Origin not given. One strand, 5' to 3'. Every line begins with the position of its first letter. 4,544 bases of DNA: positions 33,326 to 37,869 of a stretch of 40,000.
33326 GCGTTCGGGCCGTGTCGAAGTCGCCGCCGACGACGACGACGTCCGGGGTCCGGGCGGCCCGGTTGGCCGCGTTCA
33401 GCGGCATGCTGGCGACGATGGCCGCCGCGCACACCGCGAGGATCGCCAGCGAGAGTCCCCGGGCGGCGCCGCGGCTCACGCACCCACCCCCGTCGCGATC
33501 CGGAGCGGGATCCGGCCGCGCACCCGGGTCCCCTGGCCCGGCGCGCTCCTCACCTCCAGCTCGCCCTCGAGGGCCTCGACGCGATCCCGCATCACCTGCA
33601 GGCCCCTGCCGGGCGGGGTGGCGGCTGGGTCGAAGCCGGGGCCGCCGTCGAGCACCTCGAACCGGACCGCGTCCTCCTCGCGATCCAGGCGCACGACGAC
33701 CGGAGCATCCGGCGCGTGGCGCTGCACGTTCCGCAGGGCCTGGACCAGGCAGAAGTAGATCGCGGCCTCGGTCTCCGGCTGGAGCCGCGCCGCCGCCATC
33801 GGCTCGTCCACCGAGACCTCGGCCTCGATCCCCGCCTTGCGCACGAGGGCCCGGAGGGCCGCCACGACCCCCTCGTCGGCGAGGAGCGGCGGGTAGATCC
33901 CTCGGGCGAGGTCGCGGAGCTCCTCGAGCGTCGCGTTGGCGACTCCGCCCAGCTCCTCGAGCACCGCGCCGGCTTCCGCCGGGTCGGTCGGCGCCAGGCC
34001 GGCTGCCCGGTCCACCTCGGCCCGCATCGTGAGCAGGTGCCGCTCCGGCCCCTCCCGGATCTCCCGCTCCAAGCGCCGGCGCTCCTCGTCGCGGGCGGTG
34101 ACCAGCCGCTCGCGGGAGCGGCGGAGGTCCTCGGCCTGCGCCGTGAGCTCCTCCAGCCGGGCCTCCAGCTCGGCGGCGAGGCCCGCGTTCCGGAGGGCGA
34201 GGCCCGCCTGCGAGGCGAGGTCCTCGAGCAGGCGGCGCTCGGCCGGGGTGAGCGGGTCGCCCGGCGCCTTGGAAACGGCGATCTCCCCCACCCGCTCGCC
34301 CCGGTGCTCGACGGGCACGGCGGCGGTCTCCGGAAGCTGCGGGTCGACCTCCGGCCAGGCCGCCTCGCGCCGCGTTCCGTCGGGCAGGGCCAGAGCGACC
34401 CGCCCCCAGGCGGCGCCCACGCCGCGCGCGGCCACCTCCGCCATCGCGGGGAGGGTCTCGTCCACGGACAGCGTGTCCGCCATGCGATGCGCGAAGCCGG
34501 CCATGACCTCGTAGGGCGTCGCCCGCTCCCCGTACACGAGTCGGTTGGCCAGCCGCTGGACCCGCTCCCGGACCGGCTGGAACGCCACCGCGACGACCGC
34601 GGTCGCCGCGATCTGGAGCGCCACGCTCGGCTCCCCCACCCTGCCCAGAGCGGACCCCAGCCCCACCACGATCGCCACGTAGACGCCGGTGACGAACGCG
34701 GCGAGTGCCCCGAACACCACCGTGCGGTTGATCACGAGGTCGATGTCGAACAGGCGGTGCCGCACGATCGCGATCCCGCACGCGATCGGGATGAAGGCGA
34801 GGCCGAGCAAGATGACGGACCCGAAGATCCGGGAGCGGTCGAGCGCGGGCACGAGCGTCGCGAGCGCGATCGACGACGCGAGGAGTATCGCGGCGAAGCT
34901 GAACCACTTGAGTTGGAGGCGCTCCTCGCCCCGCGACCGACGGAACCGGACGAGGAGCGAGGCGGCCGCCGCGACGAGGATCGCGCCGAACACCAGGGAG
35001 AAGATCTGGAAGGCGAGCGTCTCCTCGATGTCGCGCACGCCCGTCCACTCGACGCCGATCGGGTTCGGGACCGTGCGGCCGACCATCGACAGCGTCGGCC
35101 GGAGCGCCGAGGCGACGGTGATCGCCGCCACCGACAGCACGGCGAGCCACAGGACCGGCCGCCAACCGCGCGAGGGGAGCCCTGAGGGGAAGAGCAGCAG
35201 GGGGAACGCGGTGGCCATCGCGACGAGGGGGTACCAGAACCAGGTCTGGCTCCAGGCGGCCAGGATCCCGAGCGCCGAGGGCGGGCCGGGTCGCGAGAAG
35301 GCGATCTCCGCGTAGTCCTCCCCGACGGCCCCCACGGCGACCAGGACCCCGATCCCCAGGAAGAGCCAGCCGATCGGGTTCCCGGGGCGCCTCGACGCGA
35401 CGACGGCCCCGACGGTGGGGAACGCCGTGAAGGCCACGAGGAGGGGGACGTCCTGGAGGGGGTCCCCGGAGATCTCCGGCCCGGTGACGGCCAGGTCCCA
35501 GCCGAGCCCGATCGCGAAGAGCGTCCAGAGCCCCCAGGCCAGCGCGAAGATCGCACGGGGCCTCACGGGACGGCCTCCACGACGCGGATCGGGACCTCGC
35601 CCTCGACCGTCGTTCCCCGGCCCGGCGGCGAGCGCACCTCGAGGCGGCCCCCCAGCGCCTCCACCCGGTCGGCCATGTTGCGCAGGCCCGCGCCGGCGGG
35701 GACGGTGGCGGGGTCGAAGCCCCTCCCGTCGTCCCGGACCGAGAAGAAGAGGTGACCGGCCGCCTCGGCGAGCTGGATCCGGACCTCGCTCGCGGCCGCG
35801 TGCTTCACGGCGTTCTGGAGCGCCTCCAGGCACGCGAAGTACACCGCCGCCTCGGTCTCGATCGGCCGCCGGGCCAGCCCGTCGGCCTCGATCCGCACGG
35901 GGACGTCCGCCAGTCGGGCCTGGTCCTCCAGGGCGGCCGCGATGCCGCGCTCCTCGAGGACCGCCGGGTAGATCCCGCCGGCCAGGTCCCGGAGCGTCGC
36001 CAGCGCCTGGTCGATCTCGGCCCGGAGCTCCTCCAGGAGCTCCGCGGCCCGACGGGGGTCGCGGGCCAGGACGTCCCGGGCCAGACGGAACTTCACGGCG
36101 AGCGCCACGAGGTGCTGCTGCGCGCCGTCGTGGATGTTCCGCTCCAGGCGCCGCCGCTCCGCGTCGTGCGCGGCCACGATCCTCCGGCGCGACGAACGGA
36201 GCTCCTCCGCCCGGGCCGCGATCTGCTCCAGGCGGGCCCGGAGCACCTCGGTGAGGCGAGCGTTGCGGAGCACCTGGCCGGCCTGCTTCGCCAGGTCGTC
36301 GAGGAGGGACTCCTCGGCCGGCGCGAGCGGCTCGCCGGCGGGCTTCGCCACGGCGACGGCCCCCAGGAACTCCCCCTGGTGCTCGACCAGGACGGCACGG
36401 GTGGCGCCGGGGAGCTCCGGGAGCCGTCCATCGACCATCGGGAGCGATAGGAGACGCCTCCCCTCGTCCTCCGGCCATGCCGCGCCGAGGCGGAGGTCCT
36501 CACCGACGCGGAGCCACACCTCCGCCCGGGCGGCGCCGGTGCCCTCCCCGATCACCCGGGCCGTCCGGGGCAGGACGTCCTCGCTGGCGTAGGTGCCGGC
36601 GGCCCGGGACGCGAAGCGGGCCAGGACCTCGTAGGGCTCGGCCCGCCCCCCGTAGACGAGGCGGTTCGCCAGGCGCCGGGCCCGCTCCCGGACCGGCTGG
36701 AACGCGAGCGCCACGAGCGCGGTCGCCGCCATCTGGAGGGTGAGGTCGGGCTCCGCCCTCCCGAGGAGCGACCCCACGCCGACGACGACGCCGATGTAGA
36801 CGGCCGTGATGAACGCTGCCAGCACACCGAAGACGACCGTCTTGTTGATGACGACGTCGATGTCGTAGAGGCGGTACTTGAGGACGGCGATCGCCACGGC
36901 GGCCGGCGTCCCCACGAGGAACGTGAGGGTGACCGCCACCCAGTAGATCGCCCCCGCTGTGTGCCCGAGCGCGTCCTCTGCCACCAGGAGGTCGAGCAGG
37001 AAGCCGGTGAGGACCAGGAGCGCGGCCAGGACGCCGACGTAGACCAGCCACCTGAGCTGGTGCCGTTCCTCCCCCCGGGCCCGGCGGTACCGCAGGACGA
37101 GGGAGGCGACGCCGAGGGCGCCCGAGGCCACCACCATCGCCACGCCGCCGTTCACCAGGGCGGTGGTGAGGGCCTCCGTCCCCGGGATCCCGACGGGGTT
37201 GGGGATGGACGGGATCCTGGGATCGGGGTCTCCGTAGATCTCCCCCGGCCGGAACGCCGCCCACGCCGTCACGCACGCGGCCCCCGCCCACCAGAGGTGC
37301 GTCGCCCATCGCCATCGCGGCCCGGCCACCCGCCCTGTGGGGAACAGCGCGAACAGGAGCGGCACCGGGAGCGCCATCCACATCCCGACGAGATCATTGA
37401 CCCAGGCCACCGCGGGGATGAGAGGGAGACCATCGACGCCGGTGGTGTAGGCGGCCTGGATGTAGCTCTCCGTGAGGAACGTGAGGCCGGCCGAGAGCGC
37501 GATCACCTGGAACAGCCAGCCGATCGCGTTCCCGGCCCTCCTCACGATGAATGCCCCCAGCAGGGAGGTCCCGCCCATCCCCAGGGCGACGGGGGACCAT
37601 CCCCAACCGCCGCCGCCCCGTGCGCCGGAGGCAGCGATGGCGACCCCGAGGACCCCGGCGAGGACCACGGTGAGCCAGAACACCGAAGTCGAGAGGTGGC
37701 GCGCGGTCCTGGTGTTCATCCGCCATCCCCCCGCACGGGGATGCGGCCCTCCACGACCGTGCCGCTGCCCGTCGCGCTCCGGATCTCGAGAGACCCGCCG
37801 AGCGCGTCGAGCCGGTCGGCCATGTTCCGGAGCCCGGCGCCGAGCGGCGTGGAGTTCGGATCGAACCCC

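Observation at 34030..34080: Second kinase of the array has lost the phospho-acceptor histidine (HDG to REG) but keeps sensor, GAF and ATP-binding boxes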

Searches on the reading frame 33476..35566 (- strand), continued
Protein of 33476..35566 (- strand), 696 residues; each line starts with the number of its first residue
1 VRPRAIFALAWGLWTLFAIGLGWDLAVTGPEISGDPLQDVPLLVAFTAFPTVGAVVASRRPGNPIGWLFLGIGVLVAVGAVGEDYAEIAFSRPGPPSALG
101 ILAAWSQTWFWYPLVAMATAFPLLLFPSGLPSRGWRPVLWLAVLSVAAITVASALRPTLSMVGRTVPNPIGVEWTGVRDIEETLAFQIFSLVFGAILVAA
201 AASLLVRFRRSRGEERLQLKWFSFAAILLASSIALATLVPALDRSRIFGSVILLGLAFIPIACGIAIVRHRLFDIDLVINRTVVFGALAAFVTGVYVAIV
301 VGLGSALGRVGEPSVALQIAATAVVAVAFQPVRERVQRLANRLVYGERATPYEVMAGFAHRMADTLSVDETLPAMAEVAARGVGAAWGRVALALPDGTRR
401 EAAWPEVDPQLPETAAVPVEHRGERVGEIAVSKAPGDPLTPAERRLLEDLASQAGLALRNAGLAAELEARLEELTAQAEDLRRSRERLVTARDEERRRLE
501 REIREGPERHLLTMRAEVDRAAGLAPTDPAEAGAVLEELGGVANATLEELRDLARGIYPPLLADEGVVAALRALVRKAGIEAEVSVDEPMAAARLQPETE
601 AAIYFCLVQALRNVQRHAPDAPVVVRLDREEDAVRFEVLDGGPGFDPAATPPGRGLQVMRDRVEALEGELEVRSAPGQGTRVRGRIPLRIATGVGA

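Call 53: fold_search(model_id=the predicted structure, library=pdb)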
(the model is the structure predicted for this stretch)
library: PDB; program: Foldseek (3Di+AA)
matches with E <= 10: 1048; with E <= 0.001: 269
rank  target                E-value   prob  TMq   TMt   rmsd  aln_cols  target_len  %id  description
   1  9eut_A                1.7e-08  1.00  0.19  0.18  19.5       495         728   16  Cryo-EM structure of the full-length Pseudomonas aeruginosa bacteriophytochrome in its Pr state (released 2024-09-04)
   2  5iuj_B                2.6e-08  1.00  0.16  0.48  17.7       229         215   24  Crystal structure of the DesK-DesR complex in the phosphotransfer state with low Mg2+ (20 mM) (released 2016-12-21)
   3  5iuk_D                2.8e-08  1.00  0.17  0.48  10.5       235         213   22  Crystal structure of the DesK-DesR complex in the phosphotransfer state with high Mg2+ (150 mM) (released 2016-12-21)
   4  3gig_B                4.2e-08  1.00  0.16  0.51  12.7       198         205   24  Crystal structure of phosphorylated DesKC in complex with AMP-PCP (released 2009-09-15)
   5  7ssi_B                4.2e-08  1.00  0.15  0.46  17.4       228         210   24  CRYSTAL STRUCTURE OF THE DESK:DESR-Q10A COMPLEX IN THE PHOSPHOTRANSFER STATE (released 2022-11-16)
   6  3gif_A                4.4e-08  1.00  0.17  0.48  10.7       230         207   22  Crystal structure of DesKC_H188E in complex with ADP (released 2009-09-15)
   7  5iul_E                4.4e-08  1.00  0.16  0.48  17.6       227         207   25  Crystal structure of the DesK-DesR complex in the phosphotransfer state with high Mg2+ (150 mM) and BeF3 (released 2016-12-21)
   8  5iuk_E                4.4e-08  1.00  0.16  0.47  17.4       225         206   25  Crystal structure of the DesK-DesR complex in the phosphotransfer state with high Mg2+ (150 mM) (released 2016-12-21)
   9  5iuk_A                4.8e-08  1.00  0.17  0.48  10.6       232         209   22  Crystal structure of the DesK-DesR complex in the phosphotransfer state with high Mg2+ (150 mM) (released 2016-12-21)
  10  5iuk_B                5.1e-08  1.00  0.15  0.46  17.4       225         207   25  Crystal structure of the DesK-DesR complex in the phosphotransfer state with high Mg2+ (150 mM) (released 2016-12-21)
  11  5iuj_D                5.3e-08  1.00  0.17  0.48  10.4       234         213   23  Crystal structure of the DesK-DesR complex in the phosphotransfer state with low Mg2+ (20 mM) (released 2016-12-21)
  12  7ssi_E                6.3e-08  1.00  0.16  0.47  17.4       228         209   25  CRYSTAL STRUCTURE OF THE DESK:DESR-Q10A COMPLEX IN THE PHOSPHOTRANSFER STATE (released 2022-11-16)
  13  7ssj_D                6.6e-08  1.00  0.16  0.46  19.1       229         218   25  Crystal structure of the DesK-DesR complex in the phosphatase state (released 2022-11-16)
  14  6rgy_A                6.6e-08  1.00  0.16  0.41   9.2       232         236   21  Revisiting pH-gated conformational switch. Complex HK853-RR468 pH 7.5 (released 2020-02-19)
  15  5iuj_A                7.2e-08  1.00  0.17  0.49  10.3       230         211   23  Crystal structure of the DesK-DesR complex in the phosphotransfer state with low Mg2+ (20 mM) (released 2016-12-21)
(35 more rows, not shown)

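Call 54: search_protein_representatives(alignment_id=A2)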
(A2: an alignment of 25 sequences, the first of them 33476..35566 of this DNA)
Query: 25 sequences, 706 profile positions. Proteins with E-value up to 0.001 (for the whole library): 304490; up to 1e-10: 180347; up to 1e-30: 17696. The best 150 are listed.
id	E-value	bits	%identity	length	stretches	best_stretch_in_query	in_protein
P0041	0.0e+00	1065.3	-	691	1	1-704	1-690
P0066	0.0e+00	1027.7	-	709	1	1-701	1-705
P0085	4.6e-295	996.9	-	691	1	1-703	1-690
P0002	2.0e-285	965.0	-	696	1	1-700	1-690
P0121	2.8e-284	961.3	-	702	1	1-700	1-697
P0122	5.2e-284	960.4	-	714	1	1-703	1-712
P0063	1.3e-280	949.2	-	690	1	19-704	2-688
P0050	1.3e-276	935.9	-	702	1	1-704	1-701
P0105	7.3e-274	926.8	-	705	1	1-704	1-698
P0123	1.3e-271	919.5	-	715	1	4-699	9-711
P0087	1.5e-263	892.7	-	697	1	3-704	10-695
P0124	2.4e-258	875.6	-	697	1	1-700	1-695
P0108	1.4e-253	859.8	-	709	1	5-703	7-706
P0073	1.9e-252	856.1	-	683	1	1-704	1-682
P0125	1.5e-245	833.3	-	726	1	1-700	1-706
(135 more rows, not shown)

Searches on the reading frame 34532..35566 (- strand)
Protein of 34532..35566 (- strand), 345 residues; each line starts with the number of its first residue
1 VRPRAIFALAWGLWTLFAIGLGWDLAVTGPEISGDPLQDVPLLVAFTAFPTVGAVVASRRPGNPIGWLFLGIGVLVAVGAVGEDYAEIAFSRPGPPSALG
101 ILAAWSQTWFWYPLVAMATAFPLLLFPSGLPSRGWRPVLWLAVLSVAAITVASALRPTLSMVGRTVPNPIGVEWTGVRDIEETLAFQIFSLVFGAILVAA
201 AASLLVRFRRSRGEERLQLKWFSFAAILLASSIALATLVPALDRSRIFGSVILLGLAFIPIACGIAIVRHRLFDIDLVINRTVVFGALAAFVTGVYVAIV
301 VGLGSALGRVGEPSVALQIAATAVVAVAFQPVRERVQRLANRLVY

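Call 57: predict_structure(alignment_id=A3)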
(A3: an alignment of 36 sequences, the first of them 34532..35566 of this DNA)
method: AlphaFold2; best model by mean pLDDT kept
length: 345 residues; sequences in the alignment: 36
mean_pLDDT: 86.3   pTM: 0.78
mean pLDDT of the five models: 86.3, 86.2, 86.1, 85.1, 84.2
residues with pLDDT >= 90: 196; 70-90: 112; 50-70: 33; < 50: 4
segments of 3 or more residues with pLDDT < 50: 272-275
pLDDT, mean of each block of 10 residues (from residue 1): 95 97 89 79 94 95 96 96 95 94 95 95 92 94 95 93 92 77 86 92 94 90 89 86 83 92 84 51 67 73 69 74 75 76 62
secondary structure, 60 per line:
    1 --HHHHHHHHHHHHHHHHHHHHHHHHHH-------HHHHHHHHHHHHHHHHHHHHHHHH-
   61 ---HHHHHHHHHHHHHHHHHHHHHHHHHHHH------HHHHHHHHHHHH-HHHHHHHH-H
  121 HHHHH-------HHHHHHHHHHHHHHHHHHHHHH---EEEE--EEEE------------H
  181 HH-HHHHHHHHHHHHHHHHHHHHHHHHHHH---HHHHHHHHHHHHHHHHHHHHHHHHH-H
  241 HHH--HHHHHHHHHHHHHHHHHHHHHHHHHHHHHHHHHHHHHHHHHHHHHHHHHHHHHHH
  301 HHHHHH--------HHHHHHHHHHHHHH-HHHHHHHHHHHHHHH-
elements in order: H3-28 H36-59 H64-91 H98-109 H111-118 H120-125 H133-154 E158-161 E164-167 H184-210 H214-238 H240-243 H246-306 H315-328 H330-344

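Call 60: fold_search(model_id=the predicted structure, library=pdb)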
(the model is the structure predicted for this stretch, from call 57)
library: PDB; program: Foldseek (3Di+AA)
matches with E <= 10: 703; with E <= 0.001: 0
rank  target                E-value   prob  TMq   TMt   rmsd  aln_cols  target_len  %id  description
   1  8iy6_R                2.4e-02  1.00  0.35  0.39   8.5       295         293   14  ETB-Gi complex bound to Endotheline-1, focused on receptor (released 2023-08-16)
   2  9ii3_B                3.1e-02  1.00  0.34  0.19   8.6       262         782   10  Cryo-EM Structure of the 2:1 Complex of mGlu3 and beta-arrestin1 (released 2025-03-05)
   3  8r0p_A                4.0e-02  1.00  0.33  0.38  11.8       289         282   14  Cryo-EM structure of the microbial rhodopsin CryoR2 at pH 8.0 in detergent (released 2025-05-14)
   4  7yit_A                4.0e-02  0.99  0.35  0.40   8.3       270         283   11  Molecular mechanism of biased signaling at the kappa opioid receptor (released 2023-04-12)
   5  7ld3_R                4.3e-02  0.85  0.23  0.26  15.5       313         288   12  Cryo-EM structure of the human adenosine A1 receptor-Gi2-protein complex bound to its endogenous agonist and an allost (released 2021-09-08)
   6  9ppy_A                4.7e-02  0.60  0.18  0.20  17.2       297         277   12  CryoEM structure of delta opioid receptor bound to G proteins and met-enkephalin (released 2026-03-04)
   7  9jr0_A                4.9e-02  1.00  0.37  0.22   8.6       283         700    9  GABA-DGABAB-Gi-complex (released 2025-10-22)
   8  8wpu_A                4.9e-02  0.99  0.32  0.18   9.2       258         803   14  Human calcium-sensing receptor(CaSR) bound to cinacalcet in complex with Gq protein (released 2023-11-22)
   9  7sk5_A                5.3e-02  0.97  0.29  0.32  10.5       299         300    9  Cryo-EM structure of ACKR3 in complex with CXCL12 and an intracellular Fab (released 2022-07-27)
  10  8iep_C                5.3e-02  0.96  0.26  0.31  19.2       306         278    7  Cryo-EM structure of GPR156C/D of G-protein free GPR156 (local refine) (released 2024-02-14)
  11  2ydo                  5.3e-02  0.80  0.22  0.24  21.8       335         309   15  Thermostabilised HUMAN A2a Receptor with adenosine bound (released 2011-05-18)
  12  8z8a_R                6.3e-02  0.75  0.21  0.24  16.4       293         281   13  Cryo-EM structure of the Lactate-bound human HCAR1-Gi1 complex (released 2025-10-29)
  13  9kux_R                6.3e-02  0.63  0.19  0.20  20.9       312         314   15  Cryo-EM structure of dimeric APJR and one Beta-arrestin complex with small molecules (released 2025-09-17)
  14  8jd3_3                6.8e-02  0.99  0.32  0.19   8.9       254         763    8  Cryo-EM structure of Gi1-bound mGlu2-mGlu3 heterodimer (released 2023-06-21)
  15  9oq0_B                6.8e-02  0.94  0.28  0.33  10.2       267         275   11  Structure of the sweet receptor bound to sucralose in the compact state, transmembrane domain (released 2025-08-27)
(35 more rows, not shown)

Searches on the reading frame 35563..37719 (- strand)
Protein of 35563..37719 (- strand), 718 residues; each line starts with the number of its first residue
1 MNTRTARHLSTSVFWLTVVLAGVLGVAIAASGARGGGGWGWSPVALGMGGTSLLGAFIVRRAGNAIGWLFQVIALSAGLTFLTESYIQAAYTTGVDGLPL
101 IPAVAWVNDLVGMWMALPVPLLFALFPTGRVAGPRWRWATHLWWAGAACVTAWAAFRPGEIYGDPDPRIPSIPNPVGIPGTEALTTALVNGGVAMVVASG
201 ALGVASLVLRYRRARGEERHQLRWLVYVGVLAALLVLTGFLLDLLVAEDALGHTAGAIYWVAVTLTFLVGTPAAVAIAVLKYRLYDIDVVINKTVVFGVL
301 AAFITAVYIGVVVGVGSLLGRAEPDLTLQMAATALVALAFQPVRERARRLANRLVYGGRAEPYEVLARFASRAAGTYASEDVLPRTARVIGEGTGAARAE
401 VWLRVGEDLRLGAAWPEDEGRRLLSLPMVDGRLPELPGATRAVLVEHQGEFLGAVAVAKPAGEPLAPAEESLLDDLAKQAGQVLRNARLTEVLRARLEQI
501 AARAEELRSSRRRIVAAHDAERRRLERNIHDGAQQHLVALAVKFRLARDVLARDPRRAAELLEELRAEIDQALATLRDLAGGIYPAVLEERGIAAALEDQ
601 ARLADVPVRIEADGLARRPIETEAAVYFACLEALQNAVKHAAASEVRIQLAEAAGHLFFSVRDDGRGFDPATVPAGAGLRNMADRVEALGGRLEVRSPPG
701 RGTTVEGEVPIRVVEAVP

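Call 6: search_protein_families(library=pfam, proteins=[window:35563-37719:-], max_evalue=0.01)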
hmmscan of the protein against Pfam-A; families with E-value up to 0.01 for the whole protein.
window:35563-37719:- (718 aa): 4 families
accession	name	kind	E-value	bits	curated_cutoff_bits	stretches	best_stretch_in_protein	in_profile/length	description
PF02518.31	HATPase_c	-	2.1e-13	51.1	26.4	1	625-711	5-109/111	Histidine kinase-, DNA gyrase B-, and HSP90-like ATPase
PF07730.19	HisKA_3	-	4.9e-13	49.8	24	1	521-587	1-67/68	Histidine kinase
PF13581.12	HATPase_c_2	-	1.6e-06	28.6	27.4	1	621-676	27-87/127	Histidine kinase-like ATPase domain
PF00689.26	Cation_ATPase_C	-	0.0036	17.6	27.3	1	219-342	48-167/175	Cation transporting ATPase, C-terminus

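Call 38: search_protein_families(library=ncbifam, proteins=[window:35563-37719:-], max_evalue=0.001)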
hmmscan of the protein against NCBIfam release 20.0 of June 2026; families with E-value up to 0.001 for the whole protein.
window:35563-37719:- (718 aa): 8 families
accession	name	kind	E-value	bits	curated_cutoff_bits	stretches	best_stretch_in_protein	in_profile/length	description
NF052443.1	SensHisKinMctS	equivalog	9.1e-29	100.1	700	1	505-713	234-450/457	two-component system sensor histidine kinase MctS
NF008649.0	PRK11644.1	equivalog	3e-22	79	408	1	502-710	284-495/499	signal transduction histidine-protein kinase/phosphatase UhpB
NF052531.1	Strep_LiaS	equivalog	5.3e-17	62.1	450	1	509-711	123-327/328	envelope stress sensor histidine kinase LiaS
NF008184.0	PRK10935.1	equivalog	1.3e-16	60.4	553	1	521-706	363-554/565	nitrate/nitrite two-component system sensor histidine kinase NarQ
NF007896.0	PRK10600.1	equivalog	9.3e-16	57.6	578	1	497-705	366-579/598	nitrate/nitrite two-component system sensor histidine kinase NarX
NF047786.1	his_kin_MadS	equivalog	2.7e-15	56.4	500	1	442-710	132-434/434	MadS family sensor histidine kinase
NF047322.1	HK_morpho_MacS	equivalog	3.3e-10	39.7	300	1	502-710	163-367/367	MacS family sensor histidine kinase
NF033792.0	ActS_PrrB_HisK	equivalog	0.0001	21.3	350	1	603-672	289-357/423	ActS/PrrB/RegB family redox-sensitive histidine kinase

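Call 70: list_cluster_members(proteins=[P0001, window:35563-37719:-, window:31260-33479:-])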
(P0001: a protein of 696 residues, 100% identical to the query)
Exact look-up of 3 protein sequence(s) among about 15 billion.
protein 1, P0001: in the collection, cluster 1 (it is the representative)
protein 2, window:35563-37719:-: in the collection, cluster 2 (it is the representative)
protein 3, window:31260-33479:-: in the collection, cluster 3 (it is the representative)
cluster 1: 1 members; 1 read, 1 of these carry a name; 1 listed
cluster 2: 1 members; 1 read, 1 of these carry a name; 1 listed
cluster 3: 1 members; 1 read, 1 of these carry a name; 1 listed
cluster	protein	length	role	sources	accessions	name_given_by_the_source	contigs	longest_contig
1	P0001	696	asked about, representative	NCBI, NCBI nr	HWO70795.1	MAG TPA: ATP-binding protein [Actinomycetota bacterium] | ATP-binding protein [Actinomycetota bacterium]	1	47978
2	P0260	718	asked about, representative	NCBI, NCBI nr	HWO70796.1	MAG TPA: ATP-binding protein [Actinomycetota bacterium] | ATP-binding protein [Actinomycetota bacterium]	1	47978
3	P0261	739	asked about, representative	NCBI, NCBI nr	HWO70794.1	MAG TPA: sensor histidine kinase [Actinomycetota bacterium] | sensor histidine kinase [Actinomycetota bacterium]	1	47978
